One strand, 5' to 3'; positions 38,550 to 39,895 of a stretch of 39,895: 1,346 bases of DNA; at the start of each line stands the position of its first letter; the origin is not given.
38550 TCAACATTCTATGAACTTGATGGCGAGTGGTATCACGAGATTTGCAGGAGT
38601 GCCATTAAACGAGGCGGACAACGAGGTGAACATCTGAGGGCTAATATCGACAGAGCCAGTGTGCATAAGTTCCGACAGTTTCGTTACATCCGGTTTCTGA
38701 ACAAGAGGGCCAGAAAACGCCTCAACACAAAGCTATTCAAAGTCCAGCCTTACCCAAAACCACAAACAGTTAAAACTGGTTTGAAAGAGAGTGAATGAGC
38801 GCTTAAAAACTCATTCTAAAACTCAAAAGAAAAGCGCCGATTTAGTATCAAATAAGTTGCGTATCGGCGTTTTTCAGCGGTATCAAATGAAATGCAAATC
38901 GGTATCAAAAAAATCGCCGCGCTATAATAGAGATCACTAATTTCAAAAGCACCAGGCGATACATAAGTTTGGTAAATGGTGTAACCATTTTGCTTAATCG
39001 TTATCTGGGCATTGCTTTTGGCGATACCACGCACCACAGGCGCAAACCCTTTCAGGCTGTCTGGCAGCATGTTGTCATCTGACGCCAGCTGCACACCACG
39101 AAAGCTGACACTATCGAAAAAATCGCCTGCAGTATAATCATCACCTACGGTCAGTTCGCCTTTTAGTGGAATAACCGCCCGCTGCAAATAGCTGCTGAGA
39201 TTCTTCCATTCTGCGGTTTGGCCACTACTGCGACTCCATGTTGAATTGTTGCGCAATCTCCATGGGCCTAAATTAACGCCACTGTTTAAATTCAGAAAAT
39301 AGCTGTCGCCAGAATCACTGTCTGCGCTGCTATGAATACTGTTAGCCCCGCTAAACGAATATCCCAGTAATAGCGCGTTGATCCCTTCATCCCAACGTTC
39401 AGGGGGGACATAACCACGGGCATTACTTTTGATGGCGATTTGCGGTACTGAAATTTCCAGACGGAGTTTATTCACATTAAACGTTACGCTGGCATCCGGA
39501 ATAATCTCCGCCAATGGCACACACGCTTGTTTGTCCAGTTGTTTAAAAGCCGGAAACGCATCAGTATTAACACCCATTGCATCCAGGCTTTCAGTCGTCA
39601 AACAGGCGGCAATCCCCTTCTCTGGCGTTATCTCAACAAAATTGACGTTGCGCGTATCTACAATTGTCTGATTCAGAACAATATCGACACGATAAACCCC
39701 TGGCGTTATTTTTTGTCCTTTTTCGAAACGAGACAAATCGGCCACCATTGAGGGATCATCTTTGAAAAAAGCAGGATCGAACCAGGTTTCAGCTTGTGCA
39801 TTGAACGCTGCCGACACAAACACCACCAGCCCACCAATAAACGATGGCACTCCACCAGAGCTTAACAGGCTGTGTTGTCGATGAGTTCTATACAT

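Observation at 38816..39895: Prophage right end interrupts a fimbrial usher gene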

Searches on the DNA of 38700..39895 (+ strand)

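Call 7: search_dna_similar(query=window:38700-39895:+, collection=ecoli_genomes, mode=near, max_rows=30)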
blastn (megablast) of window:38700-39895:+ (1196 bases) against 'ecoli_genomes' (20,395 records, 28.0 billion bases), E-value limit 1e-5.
Records with a match: 4025; places in all: 4317; records where one place covers at least 80% of the query: 3985.
Genomes with a match: 4023 of 5426; with a place that covers at least 80% of the query: 3985. Places per genome that has any: lowest 1, median 1, highest 5. On chromosomes: 4311 places; on plasmids: 6.
Best place of each record, by identity: >=99% 2773; 95-99% 990; 90-95% 262.
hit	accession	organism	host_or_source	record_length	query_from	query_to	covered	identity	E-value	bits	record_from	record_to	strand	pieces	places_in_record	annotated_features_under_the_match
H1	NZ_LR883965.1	Escherichia coli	Vulpes vulpes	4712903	227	1196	81%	100.0%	0e+0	1810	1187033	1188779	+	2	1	IS1-like element IS1B family transposase | fimbrial biogenesis usher protein | FimD/PapC N-terminal domain-containing protein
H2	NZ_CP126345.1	Escherichia coli strain DX6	water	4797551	227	1196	81%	100.0%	0e+0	1809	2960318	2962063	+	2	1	IS1 family transposase | FimD/PapC N-terminal domain-containing protein | fimbrial biogenesis usher protein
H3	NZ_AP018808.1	Escherichia coli strain E2865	Bos taurus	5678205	227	1196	81%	100.0%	0e+0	1792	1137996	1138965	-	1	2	elfC: fimbrial biogenesis usher protein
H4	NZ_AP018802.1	Escherichia coli strain E2863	Bos taurus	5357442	227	1196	81%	100.0%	0e+0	1792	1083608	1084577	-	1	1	elfC: fimbrial biogenesis usher protein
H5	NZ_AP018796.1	Escherichia coli strain E2855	Bos taurus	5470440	227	1196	81%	100.0%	0e+0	1792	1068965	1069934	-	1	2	elfC: fimbrial biogenesis usher protein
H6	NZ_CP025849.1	Escherichia coli strain 600468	Homo sapiens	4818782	227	1196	81%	100.0%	0e+0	1792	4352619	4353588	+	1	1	elfC: fimbrial biogenesis usher protein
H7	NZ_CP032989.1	Escherichia coli strain W2-5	Jin River water W2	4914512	227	1196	81%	100.0%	0e+0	1792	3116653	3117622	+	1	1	elfC: fimbrial biogenesis usher protein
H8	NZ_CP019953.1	Escherichia coli M8 strain M8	Mus musculus C57Bl/6J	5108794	227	1196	81%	100.0%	0e+0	1792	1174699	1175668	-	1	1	elfC: fimbrial biogenesis usher protein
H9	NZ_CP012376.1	Escherichia coli strain GE3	human feces of different individuals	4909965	227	1196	81%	100.0%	0e+0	1792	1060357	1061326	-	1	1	elfC: fimbrial biogenesis usher protein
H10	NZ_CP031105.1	Escherichia coli strain AMSCJX02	Giant panda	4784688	227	1196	81%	100.0%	0e+0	1792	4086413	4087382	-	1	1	elfC: fimbrial biogenesis usher protein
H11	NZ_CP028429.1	Escherichia coli strain RM9131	Bos taurus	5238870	227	1196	81%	100.0%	0e+0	1792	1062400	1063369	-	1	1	elfC: fimbrial biogenesis usher protein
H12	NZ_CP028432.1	Escherichia coli strain RM9975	Corvus brachyrhynchos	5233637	227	1196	81%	100.0%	0e+0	1792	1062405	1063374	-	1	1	elfC: fimbrial biogenesis usher protein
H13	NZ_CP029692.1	Escherichia coli strain SD134209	Homo sapiens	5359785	227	1196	81%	100.0%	0e+0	1792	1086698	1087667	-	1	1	elfC: fimbrial biogenesis usher protein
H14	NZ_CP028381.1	Escherichia coli strain RM10466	Bos taurus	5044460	227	1196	81%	100.0%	0e+0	1792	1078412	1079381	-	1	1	elfC: fimbrial biogenesis usher protein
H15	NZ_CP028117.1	Escherichia coli O111 str. RM9322 strain RM9322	Creek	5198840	227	1196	81%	100.0%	0e+0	1792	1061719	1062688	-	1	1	elfC: fimbrial biogenesis usher protein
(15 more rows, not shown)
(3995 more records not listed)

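Call 9: get_annotated_region(hit=H3, flank=3000)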
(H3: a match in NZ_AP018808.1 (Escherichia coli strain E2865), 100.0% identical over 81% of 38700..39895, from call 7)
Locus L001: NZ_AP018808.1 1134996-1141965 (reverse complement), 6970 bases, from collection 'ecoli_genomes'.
description: Escherichia coli strain E2865 chromosome, complete genome
organism: Escherichia coli strain E2865 (NCBI taxid 562)
replicon: chromosome; assembly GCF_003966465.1
host: Bos taurus; source: -; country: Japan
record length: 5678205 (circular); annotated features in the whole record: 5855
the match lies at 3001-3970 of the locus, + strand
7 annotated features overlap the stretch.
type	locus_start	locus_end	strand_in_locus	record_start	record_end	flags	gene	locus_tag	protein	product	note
CDS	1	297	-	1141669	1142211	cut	ycbU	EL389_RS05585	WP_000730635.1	fimbrial protein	-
CDS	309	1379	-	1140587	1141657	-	elfG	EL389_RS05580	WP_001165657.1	fimbrial protein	-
CDS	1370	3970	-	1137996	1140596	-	elfC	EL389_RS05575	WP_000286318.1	fimbrial biogenesis usher protein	-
CDS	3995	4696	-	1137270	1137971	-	elfD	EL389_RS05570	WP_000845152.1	fimbrial biogenesis chaperone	-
CDS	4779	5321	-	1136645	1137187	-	-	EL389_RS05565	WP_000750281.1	fimbrial protein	-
CDS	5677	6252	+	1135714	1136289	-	ssuE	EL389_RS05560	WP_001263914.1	NADPH-dependent FMN reductase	-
CDS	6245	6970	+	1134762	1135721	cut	ssuA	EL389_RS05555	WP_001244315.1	aliphatic sulfonate ABC transporter substrate-binding protein SsuA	-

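Call 12: search_dna_similar(query=window:38870-38965:+, collection=ecoli_genomes, mode=distant, max_rows=30, max_evalue=0.001)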
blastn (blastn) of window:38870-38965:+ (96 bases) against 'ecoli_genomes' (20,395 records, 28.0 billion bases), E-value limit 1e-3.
Records with a match: 4020; places in all: 4299; records where one place covers at least 80% of the query: 0.
Genomes with a match: 4018 of 5426; with a place that covers at least 80% of the query: 0. Places per genome that has any: lowest 1, median 1, highest 5. On chromosomes: 4293 places; on plasmids: 6.
Best place of each record, by identity: >=99% 3258; 95-99% 300; 90-95% 275; 80-90% 187.
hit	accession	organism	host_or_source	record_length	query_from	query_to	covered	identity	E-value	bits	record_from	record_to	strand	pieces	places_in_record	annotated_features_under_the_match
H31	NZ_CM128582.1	Escherichia coli strain 600029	Homo sapiens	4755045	1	72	75%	94.5%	7e-21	107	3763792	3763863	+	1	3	SgrR family transcriptional regulator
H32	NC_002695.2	Escherichia coli O157:H7 str. Sakai strain Sakai substr. ...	Homo sapiens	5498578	1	68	71%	95.6%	2e-20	106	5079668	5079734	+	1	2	prophage Sp18, Mu-like phage | sorM: sorbose PTS component, interapted by phage insertion | sorM: pseudogene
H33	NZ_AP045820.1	Escherichia coli strain 23CRST047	Homo sapiens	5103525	1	66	69%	97.0%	7e-21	107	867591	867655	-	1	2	YdcF family protein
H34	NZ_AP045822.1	Escherichia coli strain 23CRST049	Homo sapiens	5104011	1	66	69%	97.0%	7e-21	107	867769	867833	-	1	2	YdcF family protein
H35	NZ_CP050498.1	Escherichia coli strain RM13322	cattle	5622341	1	65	68%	96.9%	2e-21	109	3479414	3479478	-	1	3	DUF3748 domain-containing protein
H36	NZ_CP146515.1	Escherichia coli strain MDP9-27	Spinach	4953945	1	65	68%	95.5%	2e-20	105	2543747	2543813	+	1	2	none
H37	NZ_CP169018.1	Escherichia coli strain UTAK-15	Veal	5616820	1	65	68%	95.4%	8e-20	104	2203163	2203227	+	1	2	araG: arabinose ABC transporter ATP-binding protein AraG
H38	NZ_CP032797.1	Escherichia coli strain ERL06-2497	bovine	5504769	1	61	64%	100.0%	6e-22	111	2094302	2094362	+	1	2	comR: TetR family copper-responsive transcriptional repressor ComR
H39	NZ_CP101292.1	Escherichia coli strain 2003-3014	Homo sapiens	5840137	1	62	65%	98.4%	7e-21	108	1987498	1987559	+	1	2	integrase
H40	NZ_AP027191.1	Escherichia coli strain 10153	Homo sapiens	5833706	1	63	66%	96.8%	2e-20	105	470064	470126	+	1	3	none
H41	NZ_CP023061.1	Escherichia coli strain FORC_069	Homo sapiens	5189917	1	61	64%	98.4%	2e-20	106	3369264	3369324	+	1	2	FimD/PapC N-terminal domain-containing protein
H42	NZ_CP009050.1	Escherichia coli NCCP15648 strain NCCP15648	stool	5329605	1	61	64%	98.4%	2e-20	106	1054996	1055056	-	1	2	FimD/PapC N-terminal domain-containing protein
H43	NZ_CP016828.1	Escherichia coli strain FORC_043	Homo sapiens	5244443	1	61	64%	98.4%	2e-20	106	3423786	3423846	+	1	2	FimD/PapC N-terminal domain-containing protein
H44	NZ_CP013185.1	Escherichia coli strain FORC_029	stool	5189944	1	61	64%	98.4%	2e-20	106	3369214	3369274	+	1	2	FimD/PapC N-terminal domain-containing protein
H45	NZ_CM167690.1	Escherichia coli strain NCCP 13905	Homo sapiens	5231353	1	61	64%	98.4%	2e-20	106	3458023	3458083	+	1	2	FimD/PapC N-terminal domain-containing protein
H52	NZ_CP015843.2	Escherichia coli O157:H7 strain FRIK2455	Bos taurus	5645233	1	59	61%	100.0%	7e-21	107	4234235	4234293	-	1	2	dcuC: C4-dicarboxylate transporter DcuC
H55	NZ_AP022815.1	Escherichia coli strain JE86-ST05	Homo sapiens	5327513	1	59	61%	100.0%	7e-21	107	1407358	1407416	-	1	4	flgK: flagellar hook-associated protein FlgK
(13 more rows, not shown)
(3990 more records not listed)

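Call 13: get_annotated_region(hit=H41, flank=3000)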
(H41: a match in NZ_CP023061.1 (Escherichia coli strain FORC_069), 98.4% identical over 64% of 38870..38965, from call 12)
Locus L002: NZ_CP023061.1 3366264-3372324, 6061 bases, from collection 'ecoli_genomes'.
description: Escherichia coli strain FORC_069 chromosome, complete genome
organism: Escherichia coli strain FORC_069 (NCBI taxid 562)
replicon: chromosome; assembly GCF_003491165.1
host: Homo sapiens; source: human stool; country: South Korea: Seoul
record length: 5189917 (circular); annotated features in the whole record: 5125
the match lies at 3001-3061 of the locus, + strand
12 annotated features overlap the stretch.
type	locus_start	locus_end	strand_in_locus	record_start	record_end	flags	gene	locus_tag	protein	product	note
CDS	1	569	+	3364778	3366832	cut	-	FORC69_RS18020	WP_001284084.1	DUF6645 domain-containing protein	-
CDS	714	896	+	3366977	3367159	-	-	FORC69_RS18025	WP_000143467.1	DUF1378 family protein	-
CDS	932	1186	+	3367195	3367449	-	-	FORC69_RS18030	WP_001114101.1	DUF826 domain-containing protein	-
CDS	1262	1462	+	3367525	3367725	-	-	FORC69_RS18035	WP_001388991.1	hypothetical protein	-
CDS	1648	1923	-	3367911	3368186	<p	-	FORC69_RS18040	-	hypothetical protein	incomplete; partial in the middle of a contig; missing C-terminus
CDS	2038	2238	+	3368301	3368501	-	-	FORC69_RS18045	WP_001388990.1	Com family DNA-binding transcriptional regulator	-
CDS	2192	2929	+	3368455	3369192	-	-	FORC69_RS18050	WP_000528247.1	hypothetical protein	-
CDS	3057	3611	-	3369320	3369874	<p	-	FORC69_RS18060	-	FimD/PapC N-terminal domain-containing protein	incomplete; partial in the middle of a contig; missing C-terminus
CDS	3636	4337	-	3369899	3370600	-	elfD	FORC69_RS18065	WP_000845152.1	fimbrial biogenesis chaperone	-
CDS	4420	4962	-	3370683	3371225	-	-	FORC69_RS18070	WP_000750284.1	fimbrial protein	-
CDS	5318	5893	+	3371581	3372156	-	ssuE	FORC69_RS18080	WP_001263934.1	NADPH-dependent FMN reductase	-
CDS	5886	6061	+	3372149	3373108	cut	ssuA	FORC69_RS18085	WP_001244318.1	aliphatic sulfonate ABC transporter substrate-binding protein SsuA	-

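Call 14: get_annotated_region(hit=H32, flank=1500)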
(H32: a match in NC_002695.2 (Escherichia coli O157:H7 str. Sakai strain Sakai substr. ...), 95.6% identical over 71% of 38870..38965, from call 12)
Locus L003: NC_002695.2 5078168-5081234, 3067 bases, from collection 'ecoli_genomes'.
description: Escherichia coli O157:H7 str. Sakai DNA, complete genome
organism: Escherichia coli O157:H7 str. Sakai strain Sakai substr. RIMD 0509952 (NCBI taxid 386585)
replicon: genomic; assembly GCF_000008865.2
host: Homo sapiens; source: Human intestinal microflora; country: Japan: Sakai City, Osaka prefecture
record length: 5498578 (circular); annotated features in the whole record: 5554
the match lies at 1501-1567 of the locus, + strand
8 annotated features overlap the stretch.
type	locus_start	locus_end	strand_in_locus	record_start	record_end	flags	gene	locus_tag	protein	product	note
sequence_feature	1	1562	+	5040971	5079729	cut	-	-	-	prophage Sp18, Mu-like phage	-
CDS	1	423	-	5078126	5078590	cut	-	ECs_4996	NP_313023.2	hypothetical protein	-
CDS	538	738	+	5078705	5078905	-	-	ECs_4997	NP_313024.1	transcriptional regulator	-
CDS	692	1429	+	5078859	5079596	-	-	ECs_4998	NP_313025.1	DNA modification protein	-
sequence_feature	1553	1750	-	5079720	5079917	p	sorM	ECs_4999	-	-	sorbose PTS component, interapted by phage insertion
pseudogene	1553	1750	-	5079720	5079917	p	sorM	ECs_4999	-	-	-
CDS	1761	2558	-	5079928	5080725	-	sorA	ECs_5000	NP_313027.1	sorbose-permease PTS system IIC component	-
CDS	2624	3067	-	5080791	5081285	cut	sorB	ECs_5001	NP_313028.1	sorbose-permease PTS system IIB component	-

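Call 15: get_annotated_region(hit=H52, flank=1500)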
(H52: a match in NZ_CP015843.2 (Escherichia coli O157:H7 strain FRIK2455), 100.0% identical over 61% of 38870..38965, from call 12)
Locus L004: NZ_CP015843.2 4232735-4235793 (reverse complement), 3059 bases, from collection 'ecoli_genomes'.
description: Escherichia coli O157:H7 strain FRIK2455 chromosome, complete genome
organism: Escherichia coli O157:H7 strain FRIK2455 (NCBI taxid 83334)
replicon: chromosome; assembly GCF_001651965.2
host: Bos taurus; source: fecal steer; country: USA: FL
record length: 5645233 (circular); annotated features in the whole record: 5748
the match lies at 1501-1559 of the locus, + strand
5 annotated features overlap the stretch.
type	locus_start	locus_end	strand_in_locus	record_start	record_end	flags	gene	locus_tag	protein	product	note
CDS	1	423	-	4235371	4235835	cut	-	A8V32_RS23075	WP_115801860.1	hypothetical protein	-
CDS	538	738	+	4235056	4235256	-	-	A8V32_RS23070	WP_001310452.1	Com family DNA-binding transcriptional regulator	-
CDS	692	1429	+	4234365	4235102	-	-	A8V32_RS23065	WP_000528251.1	protein mom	-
CDS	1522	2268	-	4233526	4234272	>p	dcuC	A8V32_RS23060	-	C4-dicarboxylate transporter DcuC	incomplete; partial in the middle of a contig; missing C-terminus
CDS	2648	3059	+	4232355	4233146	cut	nanR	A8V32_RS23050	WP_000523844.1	transcriptional regulator NanR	-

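Call 16: get_annotated_region(hit=H55, flank=1500)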
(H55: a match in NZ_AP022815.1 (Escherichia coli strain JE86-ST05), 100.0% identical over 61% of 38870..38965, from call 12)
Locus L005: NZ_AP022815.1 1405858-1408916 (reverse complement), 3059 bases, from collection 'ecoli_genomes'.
description: Escherichia coli strain JE86-ST05 chromosome, complete genome
organism: Escherichia coli strain JE86-ST05 (NCBI taxid 562)
replicon: chromosome; assembly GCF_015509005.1
host: Homo sapiens; source: -; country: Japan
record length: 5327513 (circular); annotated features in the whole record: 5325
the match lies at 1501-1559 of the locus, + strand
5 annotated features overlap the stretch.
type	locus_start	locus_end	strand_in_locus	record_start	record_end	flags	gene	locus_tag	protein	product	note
CDS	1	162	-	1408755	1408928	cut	-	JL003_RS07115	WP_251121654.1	hypothetical protein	-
CDS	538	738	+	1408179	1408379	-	-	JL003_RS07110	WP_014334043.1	Com family DNA-binding transcriptional regulator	-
CDS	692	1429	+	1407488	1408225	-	-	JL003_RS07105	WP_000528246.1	hypothetical protein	-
CDS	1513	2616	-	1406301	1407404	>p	flgK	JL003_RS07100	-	flagellar hook-associated protein FlgK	incomplete; partial in the middle of a contig; missing C-terminus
CDS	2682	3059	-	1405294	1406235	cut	flgJ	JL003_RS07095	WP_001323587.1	flagellar assembly peptidoglycan hydrolase FlgJ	-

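Call 17: get_annotated_region(hit=H38, flank=1500)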
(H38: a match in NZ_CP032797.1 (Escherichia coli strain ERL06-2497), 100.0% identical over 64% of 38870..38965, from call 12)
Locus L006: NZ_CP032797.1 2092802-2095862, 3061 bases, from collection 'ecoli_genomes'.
description: Escherichia coli strain ERL06-2497 chromosome, complete genome
organism: Escherichia coli strain ERL06-2497 (NCBI taxid 562)
replicon: chromosome; assembly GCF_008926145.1
host: -; source: bovine; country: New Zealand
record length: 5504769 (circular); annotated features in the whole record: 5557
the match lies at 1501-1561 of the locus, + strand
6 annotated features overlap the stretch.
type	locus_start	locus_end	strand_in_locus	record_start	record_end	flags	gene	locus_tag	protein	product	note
CDS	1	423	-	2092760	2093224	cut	-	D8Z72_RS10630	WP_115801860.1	hypothetical protein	-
CDS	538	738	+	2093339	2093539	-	-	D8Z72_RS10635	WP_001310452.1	Com family DNA-binding transcriptional regulator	-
CDS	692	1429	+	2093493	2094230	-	-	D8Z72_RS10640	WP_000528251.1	protein mom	-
CDS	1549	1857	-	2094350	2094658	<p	comR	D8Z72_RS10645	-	TetR family copper-responsive transcriptional repressor ComR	incomplete; partial in the middle of a contig; missing C-terminus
CDS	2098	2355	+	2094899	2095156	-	bhsA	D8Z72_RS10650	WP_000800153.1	multiple stress resistance protein BhsA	-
CDS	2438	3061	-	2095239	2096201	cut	ldtC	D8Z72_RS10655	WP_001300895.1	L,D-transpeptidase LdtC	-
